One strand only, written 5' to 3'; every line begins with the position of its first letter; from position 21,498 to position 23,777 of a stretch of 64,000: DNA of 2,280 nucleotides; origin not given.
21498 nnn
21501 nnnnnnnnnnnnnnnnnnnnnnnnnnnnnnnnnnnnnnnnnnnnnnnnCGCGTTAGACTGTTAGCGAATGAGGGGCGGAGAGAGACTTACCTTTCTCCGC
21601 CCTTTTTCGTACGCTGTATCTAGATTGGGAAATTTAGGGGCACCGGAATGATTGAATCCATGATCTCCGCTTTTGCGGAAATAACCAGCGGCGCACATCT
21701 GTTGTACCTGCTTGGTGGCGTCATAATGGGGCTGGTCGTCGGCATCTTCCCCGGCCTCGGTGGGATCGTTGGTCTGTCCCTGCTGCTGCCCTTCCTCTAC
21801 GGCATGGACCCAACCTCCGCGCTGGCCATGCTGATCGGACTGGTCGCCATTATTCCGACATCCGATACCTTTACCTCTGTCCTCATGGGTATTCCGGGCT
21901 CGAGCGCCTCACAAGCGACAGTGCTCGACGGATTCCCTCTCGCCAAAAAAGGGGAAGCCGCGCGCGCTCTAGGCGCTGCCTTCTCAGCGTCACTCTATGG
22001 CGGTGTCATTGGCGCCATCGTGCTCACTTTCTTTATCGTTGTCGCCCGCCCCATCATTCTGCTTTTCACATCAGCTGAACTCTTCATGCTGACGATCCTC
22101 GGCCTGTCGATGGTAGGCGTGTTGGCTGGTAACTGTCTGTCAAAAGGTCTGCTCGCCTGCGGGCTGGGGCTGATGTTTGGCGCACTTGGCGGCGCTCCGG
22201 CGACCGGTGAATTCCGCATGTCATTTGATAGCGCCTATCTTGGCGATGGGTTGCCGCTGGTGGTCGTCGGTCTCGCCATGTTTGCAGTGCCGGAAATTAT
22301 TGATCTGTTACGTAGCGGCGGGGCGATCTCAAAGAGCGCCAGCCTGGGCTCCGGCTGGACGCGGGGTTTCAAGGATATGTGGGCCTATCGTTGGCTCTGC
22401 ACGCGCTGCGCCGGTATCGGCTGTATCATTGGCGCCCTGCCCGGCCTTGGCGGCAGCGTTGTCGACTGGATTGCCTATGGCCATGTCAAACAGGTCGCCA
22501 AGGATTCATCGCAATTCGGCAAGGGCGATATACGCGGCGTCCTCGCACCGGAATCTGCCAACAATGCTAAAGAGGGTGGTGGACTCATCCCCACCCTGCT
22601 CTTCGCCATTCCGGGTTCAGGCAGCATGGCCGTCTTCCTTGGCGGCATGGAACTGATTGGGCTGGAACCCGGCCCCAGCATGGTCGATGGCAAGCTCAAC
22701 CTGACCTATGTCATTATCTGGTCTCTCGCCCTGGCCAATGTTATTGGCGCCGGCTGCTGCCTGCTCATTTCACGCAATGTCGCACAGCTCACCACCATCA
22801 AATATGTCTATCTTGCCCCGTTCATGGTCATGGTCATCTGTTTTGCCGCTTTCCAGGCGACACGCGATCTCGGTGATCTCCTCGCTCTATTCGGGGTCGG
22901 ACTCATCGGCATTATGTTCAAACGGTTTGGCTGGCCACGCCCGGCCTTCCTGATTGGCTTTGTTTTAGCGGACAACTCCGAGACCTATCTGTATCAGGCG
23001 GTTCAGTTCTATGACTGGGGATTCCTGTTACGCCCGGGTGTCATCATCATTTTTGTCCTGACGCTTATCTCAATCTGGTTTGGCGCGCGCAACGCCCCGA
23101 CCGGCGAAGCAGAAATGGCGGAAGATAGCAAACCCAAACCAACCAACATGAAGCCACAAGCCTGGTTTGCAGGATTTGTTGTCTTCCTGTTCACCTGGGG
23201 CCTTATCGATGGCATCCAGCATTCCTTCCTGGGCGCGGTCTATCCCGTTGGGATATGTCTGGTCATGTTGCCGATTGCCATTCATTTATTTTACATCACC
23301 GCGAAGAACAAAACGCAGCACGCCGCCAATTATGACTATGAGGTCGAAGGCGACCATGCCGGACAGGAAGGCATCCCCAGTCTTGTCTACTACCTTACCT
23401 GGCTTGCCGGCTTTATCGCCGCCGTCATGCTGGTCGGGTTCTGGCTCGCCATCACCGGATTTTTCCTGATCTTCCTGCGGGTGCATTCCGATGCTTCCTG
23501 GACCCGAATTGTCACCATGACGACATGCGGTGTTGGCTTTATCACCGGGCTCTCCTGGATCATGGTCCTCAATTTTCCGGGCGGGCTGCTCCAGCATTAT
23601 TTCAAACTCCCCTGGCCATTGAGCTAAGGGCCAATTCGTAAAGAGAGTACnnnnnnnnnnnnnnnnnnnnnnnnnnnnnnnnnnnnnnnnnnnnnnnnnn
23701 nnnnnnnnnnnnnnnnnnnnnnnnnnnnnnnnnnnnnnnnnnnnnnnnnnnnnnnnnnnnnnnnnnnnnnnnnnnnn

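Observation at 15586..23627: Tricarboxylate-type catabolic island: TcuA-like flavoprotein, LysR, PrpF-family isomerase, TctC-like binding protein, and a TctA with a fused TctB-like tail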

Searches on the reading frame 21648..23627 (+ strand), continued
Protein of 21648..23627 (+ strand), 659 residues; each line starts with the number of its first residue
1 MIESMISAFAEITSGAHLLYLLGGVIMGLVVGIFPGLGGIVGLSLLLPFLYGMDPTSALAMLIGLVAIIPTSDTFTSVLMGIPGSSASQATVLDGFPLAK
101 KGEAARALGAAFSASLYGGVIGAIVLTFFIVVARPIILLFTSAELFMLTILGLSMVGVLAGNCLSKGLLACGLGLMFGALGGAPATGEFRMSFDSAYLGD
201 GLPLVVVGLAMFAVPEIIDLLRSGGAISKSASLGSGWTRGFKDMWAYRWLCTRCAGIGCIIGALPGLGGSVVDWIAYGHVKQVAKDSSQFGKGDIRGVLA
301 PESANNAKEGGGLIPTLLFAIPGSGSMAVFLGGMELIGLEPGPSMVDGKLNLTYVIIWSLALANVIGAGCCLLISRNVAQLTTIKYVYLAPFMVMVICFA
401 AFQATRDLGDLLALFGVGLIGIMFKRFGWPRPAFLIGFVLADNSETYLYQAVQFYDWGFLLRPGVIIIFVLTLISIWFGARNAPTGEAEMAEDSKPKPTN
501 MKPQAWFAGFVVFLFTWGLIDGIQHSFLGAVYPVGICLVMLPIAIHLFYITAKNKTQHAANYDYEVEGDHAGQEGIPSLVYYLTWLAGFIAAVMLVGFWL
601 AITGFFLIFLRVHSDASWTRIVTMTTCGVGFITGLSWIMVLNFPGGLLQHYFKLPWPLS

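Call 18: search_protein_families(library=pfam, alignment_id=A1, max_evalue=0.01)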
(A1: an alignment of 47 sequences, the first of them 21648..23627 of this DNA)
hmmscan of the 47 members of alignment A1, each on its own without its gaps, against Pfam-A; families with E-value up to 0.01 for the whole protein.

A. member 1, window:21648-23627:+ (659 aa): 1 family
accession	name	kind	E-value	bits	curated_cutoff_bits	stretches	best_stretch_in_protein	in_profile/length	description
PF01970.21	TctA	-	3e-115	385.7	28.9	1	18-435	1-422/423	Tripartite tricarboxylate transporter TctA family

B. families by the number of members that match (of 47 scanned): 5 families
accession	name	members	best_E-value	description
PF01970.21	TctA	47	3.3e-125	Tripartite tricarboxylate transporter TctA family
PF07331.16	TctB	12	1.4e-06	Tripartite tricarboxylate transporter TctB family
PF07119.17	DUF1375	1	0.0014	Protein of unknown function (DUF1375)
PF15086.11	UPF0542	1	0.0038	Uncharacterised protein family UPF0542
PF13430.11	DUF4112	1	0.0079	Domain of unknown function (DUF4112)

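Call 23: find_related_loci(query=A1, collection=genome_contigs, flank=10000)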
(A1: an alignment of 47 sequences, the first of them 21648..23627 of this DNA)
Query A1 (659 aa) in genome_contigs; peptide patterns used: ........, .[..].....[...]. (x = any residue, [..] = any of these).
600 stretches matched a pattern (row limit reached: there are more); 588 encode a relative of the query (tblastn E <= 1e-3); the best 80 are kept; 80 distinct loci.
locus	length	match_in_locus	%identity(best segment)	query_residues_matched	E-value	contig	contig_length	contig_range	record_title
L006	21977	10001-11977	94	1-659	0e+0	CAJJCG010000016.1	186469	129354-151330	MAG: Alphaproteobacteria bacterium UBA2964 isolate FRAM18_bin082 genome assembly, contig: FRAM17_bin082-16, whole genome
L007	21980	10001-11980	86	1-659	0e+0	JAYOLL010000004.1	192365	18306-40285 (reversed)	MAG: Rhodospirillales bacterium isolate 139571_S172_metabat_bins_sspec.tsv.033 NODE_17_length_192365_cov_10.695372, whol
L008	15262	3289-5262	87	1-658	0e+0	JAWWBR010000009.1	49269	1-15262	MAG: Alphaproteobacteria bacterium isolate HN16.bin.16 k141_48559_length_49269_cov_15.2493, whole genome shotgun sequenc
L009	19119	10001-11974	76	1-658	0e+0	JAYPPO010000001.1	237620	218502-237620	MAG: Alphaproteobacteria bacterium isolate SD3109_NP_metabat_bins_2.tsv.082 contig_22424_pilon, whole genome shotgun seq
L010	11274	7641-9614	77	1-658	0e+0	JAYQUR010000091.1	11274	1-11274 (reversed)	MAG: Alphaproteobacteria bacterium isolate SD9011_COM_metabat_bins_2.tsv.064_sub NODE_3174_length_11274_cov_5.624387, wh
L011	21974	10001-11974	78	1-658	0e+0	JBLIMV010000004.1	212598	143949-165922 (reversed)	MAG: Paracoccaceae bacterium isolate 3300053785_58 Ga0535658_0000022, whole genome shotgun sequence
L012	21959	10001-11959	71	1-658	0e+0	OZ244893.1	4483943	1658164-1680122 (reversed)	MAG: Alphaproteobacteria bacterium isolate 8d260e76-c7c9-464a-a4bf-10cd05cc896f genome assembly, chromosome: 1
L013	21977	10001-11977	67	1-658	0e+0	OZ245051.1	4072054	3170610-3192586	MAG: Sedimenticolaceae bacterium isolate 9f9d7339-0042-4cb7-a141-f72079882acd genome assembly, chromosome: 1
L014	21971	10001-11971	67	1-658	0e+0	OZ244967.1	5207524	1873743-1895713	MAG: Granulosicoccaceae bacterium isolate 69fe04f5-5af2-44a6-ae30-c983e8064af8 genome assembly, chromosome: 1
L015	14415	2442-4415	66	1-658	0e+0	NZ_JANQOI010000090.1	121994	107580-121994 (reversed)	MAG: Pelagibius sp. isolate IP29b_bin.129 k99_3320031, whole genome shotgun sequence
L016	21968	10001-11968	67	1-658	0e+0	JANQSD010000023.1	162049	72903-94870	MAG: Arenicellales bacterium isolate IP29b_bin.88 k99_3146835, whole genome shotgun sequence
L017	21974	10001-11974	67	1-658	0e+0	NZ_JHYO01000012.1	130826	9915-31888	Terasakiella pusilla DSM 6293 Q397DRAFT_scaffold00012.12_C, whole genome shotgun sequence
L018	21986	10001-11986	62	1-658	0e+0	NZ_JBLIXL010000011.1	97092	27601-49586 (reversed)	Marinomonas sp. 2405UD68-3 2405UD68-3_11, whole genome shotgun sequence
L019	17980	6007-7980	67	1-658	0e+0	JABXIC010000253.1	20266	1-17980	MAG: Methylocystaceae bacterium isolate HF-Dia15 c_000000010460, whole genome shotgun sequence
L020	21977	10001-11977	66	1-659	0e+0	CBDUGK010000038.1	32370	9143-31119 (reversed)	MAG TPA_asm: uncultured Desulfobulbaceae bacterium isolate SRR22808130_binner12_Refined_12 genome assembly, contig: ERZ2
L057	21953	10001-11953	57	1-659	0e+0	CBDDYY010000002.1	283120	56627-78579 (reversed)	MAG: Candidatus Pelagibacterales bacterium isolate N-LaRo1-16jan24-069 genome assembly, contig: N-LaRo1-16jan24-C349, wh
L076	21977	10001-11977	56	1-655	0e+0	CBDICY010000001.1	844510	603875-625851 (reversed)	MAG: Saprospiraceae bacterium isolate 951dd66b-73de-4a3c-8e3a-a805efb1aa3c genome assembly, contig: contig_1, whole geno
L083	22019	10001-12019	56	2-658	0e+0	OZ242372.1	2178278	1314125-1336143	MAG: Gammaproteobacteria bacterium isolate 613a16fd-700e-4920-b4ab-3610f28fcb5e genome assembly, chromosome: 1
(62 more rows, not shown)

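Call 49: search_solved_structures(query=A1, max_evalue=1)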
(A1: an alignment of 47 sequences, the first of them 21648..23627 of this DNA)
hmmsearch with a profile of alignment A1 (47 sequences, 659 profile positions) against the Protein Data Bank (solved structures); distinct sequences matched with E-value up to 1: 0.

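Call 51: search_protein_families(library=pfam, proteins=[L083:15225-16241:+, L083:16310-17884:+, L016:11988-12848:+, L016:15671-16867:+, L057:3980-5056:-, L057:6573-7601:+, L057:7573-8754:+, L057:13851-16511:+, L057:16541-19174:+, L076:9516-9947:+], max_evalue=0.001)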
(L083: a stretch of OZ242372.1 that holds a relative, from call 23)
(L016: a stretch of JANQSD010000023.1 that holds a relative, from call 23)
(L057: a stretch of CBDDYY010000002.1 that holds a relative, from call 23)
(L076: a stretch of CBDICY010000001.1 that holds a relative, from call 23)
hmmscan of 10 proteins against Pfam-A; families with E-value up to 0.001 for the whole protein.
L083:15225-16241:+ (338 aa): 1 family
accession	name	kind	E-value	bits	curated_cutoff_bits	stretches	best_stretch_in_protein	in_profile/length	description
PF00248.27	Aldo_ket_red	-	2.1e-77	260.5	24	1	20-316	2-289/291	Aldo/keto reductase family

L083:16310-17884:+ (524 aa): 2 families
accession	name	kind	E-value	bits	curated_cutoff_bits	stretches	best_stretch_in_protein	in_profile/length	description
PF00291.31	PALP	-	2.9e-77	260.4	35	1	20-311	5-295/295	Pyridoxal-phosphate dependent enzyme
PF00585.24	Thr_dehydrat_C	-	1.3e-47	159.9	27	2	426-508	8-91/91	C-terminal regulatory domain of Threonine dehydratase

L016:11988-12848:+ (286 aa): 1 family
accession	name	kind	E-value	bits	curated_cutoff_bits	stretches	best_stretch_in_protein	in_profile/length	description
PF00582.32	Usp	-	9e-12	46.2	24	1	234-285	89-140/141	Universal stress protein family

L016:15671-16867:+ (398 aa): 1 family
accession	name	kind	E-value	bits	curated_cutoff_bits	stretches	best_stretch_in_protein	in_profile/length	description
PF05402.18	PqqD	-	7.5e-10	39.4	23.4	1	27-85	4-62/67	Coenzyme PQQ synthesis protein D (PqqD)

L057:3980-5056:- (358 aa): 1 family
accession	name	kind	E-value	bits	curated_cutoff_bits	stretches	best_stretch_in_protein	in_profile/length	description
PF02615.19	Ldh_2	-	1.9e-108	363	38.8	1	13-344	2-333/333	Malate/L-lactate dehydrogenase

L057:6573-7601:+ (342 aa): 1 family
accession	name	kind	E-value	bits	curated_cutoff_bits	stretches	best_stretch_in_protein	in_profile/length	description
PF02668.22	TauD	-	9.3e-28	98.3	27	1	48-312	4-267/267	Taurine catabolism dioxygenase TauD, TfdA family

L057:7573-8754:+ (393 aa): 3 families
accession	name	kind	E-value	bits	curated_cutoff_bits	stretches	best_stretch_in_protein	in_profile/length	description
PF12697.13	Abhydrolase_6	-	1.2e-11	46.2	26.3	1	66-383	1-216/217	Alpha/beta hydrolase family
PF00561.26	Abhydrolase_1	-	1.1e-09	38.8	25.8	1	66-235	3-107/245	alpha/beta hydrolase fold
PF12146.15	Hydrolase_4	-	1.7e-05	24.7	27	0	61-112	2-46/239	Serine aminopeptidase, S33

L057:13851-16511:+ (886 aa): 2 families
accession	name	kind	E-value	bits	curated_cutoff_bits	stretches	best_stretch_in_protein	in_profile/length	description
PF00330.25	Aconitase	-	3.9e-169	563.9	28.7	1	74-556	11-463/463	Aconitase family (aconitate hydratase)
PF00694.25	Aconitase_C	-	5.9e-38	130.6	22.8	1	695-813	12-130/131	Aconitase C-terminal domain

L057:16541-19174:+ (877 aa): 2 families
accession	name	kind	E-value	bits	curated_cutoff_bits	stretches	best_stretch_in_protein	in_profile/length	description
PF00330.25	Aconitase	-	1.2e-139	466.7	28.7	1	68-548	16-463/463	Aconitase family (aconitate hydratase)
PF00694.25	Aconitase_C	-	4e-34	118.2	22.8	1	679-804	4-129/131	Aconitase C-terminal domain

L076:9516-9947:+ (143 aa): 1 family
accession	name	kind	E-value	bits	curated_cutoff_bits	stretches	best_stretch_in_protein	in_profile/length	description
PF05635.17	23S_rRNA_IVP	-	1.1e-19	71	33.8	1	16-114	8-105/106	23S rRNA-intervening sequence protein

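Call 54: predict_structure(alignment_id=A1)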
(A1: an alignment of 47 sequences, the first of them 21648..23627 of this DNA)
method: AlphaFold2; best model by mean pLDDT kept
length: 659 residues; sequences in the alignment: 47
mean_pLDDT: 77.8   pTM: 0.78
mean pLDDT of the five models: 77.8, 75.8, 73.3, 71.3, 44.3
residues with pLDDT >= 90: 99; 70-90: 425; 50-70: 100; < 50: 35
segments of 3 or more residues with pLDDT < 50: 86-88, 181-200, 485-494
pLDDT, mean of each block of 10 residues (from residue 1): 82 86 81 59 59 76 78 72 54 77 84 85 81 79 83 65 80 81 39 37 73 83 69 75 91 83 60 76 82 85 74 61 66 73 76 85 83 76 81 86 79 91 88 78 77 84 88 79 48 60 93 90 67 85 94 86 82 79 93 93 95 90 92 78 86 85
secondary structure, 60 per line:
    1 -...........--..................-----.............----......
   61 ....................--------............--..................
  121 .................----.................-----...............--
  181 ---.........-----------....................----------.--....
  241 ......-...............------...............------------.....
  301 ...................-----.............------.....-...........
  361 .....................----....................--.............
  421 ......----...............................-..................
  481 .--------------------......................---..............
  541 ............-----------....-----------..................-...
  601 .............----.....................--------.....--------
elements in order: H2-12 H15-32 H38-50 H55-80 H89-100 H104-137 H142-158 H164-178 H184-192 H204-223 H237-246 H248-262 H269-283 H296-319 H325-337 H344-348 H350-381 H386-405 H408-426 H431-461 H463-481 H502-523 H527-552 H564-567 H579-596 H598-613 H618-638 H647-651

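Call 58: fold_search(model_id=the predicted structure, library=pdb)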
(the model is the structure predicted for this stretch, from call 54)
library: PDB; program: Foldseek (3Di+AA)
matches with E <= 10: 352; with E <= 0.001: 0
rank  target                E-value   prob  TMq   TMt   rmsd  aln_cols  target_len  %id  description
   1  9ktv                  1.0e-02  0.33  0.14  0.15  28.0       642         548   15  Structure of TauT in complex with GABA (released 2025-12-03)
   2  9jd9                  1.0e-02  0.30  0.12  0.14  25.4       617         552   13  taurine transporter (released 2025-07-16)
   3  9k7n                  2.0e-02  0.30  0.14  0.16  27.7       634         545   14  Cryo-EM structure of human taurine transporter TAUT bound taurine in an occluded state in the saposin-disc (released 2025-02-26)
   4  9k0c_A                2.0e-02  0.23  0.12  0.13  27.1       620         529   12  Cryo-EM structural of human taurine transporter TauT in an apo state (released 2025-08-20)
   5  2xq2_A                2.1e-02  0.20  0.11  0.13  26.1       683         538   15  Structure of the K294A mutant of vSGLT (released 2010-12-08)
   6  2xq2_B                2.2e-02  0.15  0.10  0.11  26.7       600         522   14  Structure of the K294A mutant of vSGLT (released 2010-12-08)
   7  7dii_A                2.3e-02  0.30  0.13  0.16  26.1       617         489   12  Crystal structure of LeuT in lipidic cubic phase at pH 7 (released 2021-04-07)
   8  5jag                  2.3e-02  0.18  0.10  0.12  26.2       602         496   13  LeuT T354H mutant in the outward-oriented, Na+-free Return State (released 2016-06-01)
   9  9a52_A                2.5e-02  0.21  0.12  0.15  24.6       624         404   11  Integrative model of YCSG-FABL by crosslinking MS and deep learning (released 2024-09-18)
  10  3tt1_A                2.6e-02  0.14  0.09  0.11  26.9       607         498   13  Crystal Structure of LeuT in the outward-open conformation in complex with Fab (released 2012-01-04)
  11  8e6m                  3.4e-02  0.23  0.12  0.17  22.1       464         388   12  X-ray structure of the Deinococcus radiodurans Nramp/MntH divalent transition metal transporter WT in an inward-open, ca (released 2023-05-03)
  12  7dii_B                3.7e-02  0.21  0.13  0.15  26.4       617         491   13  Crystal structure of LeuT in lipidic cubic phase at pH 7 (released 2021-04-07)
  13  9kyo_A                4.1e-02  0.23  0.14  0.16  28.1       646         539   13  GES bound mTAUT (released 2025-07-02)
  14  6nle                  4.5e-02  0.15  0.11  0.13  26.9       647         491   13  X-ray structure of LeuT with V269 deletion (released 2020-01-15)
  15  6xwm_A                4.9e-02  0.18  0.13  0.15  26.3       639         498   12  Mechanism of substrate release in neurotransmitter:sodium symporters: the structure of LeuT in an inward-facing occlud (released 2020-05-06)
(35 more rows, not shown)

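Call 88: search_protein_families(library=pfam, proteins=[L008:7248-7745:+], max_evalue=0.1)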
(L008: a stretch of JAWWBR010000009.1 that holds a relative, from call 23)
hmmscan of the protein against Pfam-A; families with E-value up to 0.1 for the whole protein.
L008:7248-7745:+ (165 aa): 1 family
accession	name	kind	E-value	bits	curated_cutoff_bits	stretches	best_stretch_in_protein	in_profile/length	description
PF07331.16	TctB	-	4.3e-13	50.1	29.1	1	16-156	8-137/137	Tripartite tricarboxylate transporter TctB family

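Call 93: search_protein_families(library=ncbifam, proteins=[L057:11959-13041:+, L083:12113-13183:+], max_evalue=1e-10)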
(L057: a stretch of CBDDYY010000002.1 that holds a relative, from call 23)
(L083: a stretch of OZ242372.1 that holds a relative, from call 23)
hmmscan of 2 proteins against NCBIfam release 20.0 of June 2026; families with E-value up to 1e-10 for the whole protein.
L057:11959-13041:+ (360 aa): 2 families
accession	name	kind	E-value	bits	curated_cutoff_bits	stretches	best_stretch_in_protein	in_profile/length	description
NF033377.1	OMA_tautomer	equivalog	1.6e-133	445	440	1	12-354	1-348/349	4-oxalomesaconate tautomerase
TIGR02334.1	prpF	equivalog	7e-55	186.4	440.55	1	3-355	2-386/390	2-methylaconitate cis-trans isomerase PrpF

L083:12113-13183:+ (356 aa): 2 families
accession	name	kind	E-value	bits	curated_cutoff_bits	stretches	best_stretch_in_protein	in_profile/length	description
NF033377.1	OMA_tautomer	equivalog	2.8e-129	431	440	1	11-355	1-347/349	4-oxalomesaconate tautomerase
TIGR02334.1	prpF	equivalog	2e-52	178.3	440.55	1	9-356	9-385/390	2-methylaconitate cis-trans isomerase PrpF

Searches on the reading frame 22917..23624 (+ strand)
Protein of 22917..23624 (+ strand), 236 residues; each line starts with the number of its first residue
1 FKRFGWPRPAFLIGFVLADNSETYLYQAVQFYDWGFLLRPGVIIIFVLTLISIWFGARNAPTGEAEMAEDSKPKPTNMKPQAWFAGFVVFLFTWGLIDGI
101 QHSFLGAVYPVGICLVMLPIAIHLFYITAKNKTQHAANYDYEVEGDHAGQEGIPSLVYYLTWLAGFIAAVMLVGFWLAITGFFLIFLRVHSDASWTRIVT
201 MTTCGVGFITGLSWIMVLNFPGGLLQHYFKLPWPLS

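Call 6: search_protein_families(library=pfam, proteins=[window:22917-23624:+], max_evalue=10)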
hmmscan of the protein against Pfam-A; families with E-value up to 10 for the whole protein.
seq(236 aa): 3 families
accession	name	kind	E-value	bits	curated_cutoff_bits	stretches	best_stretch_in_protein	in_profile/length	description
PF07331.16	TctB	-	0.00013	22.5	29.1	2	87-209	5-124/137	Tripartite tricarboxylate transporter TctB family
PF20563.3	DUF6773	-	0.21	11.8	27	1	29-95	35-102/163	Family of unknown function (DUF6773)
PF11377.13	DUF3180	-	9.1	7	28.4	0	85-212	4-125/135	Protein of unknown function (DUF3180)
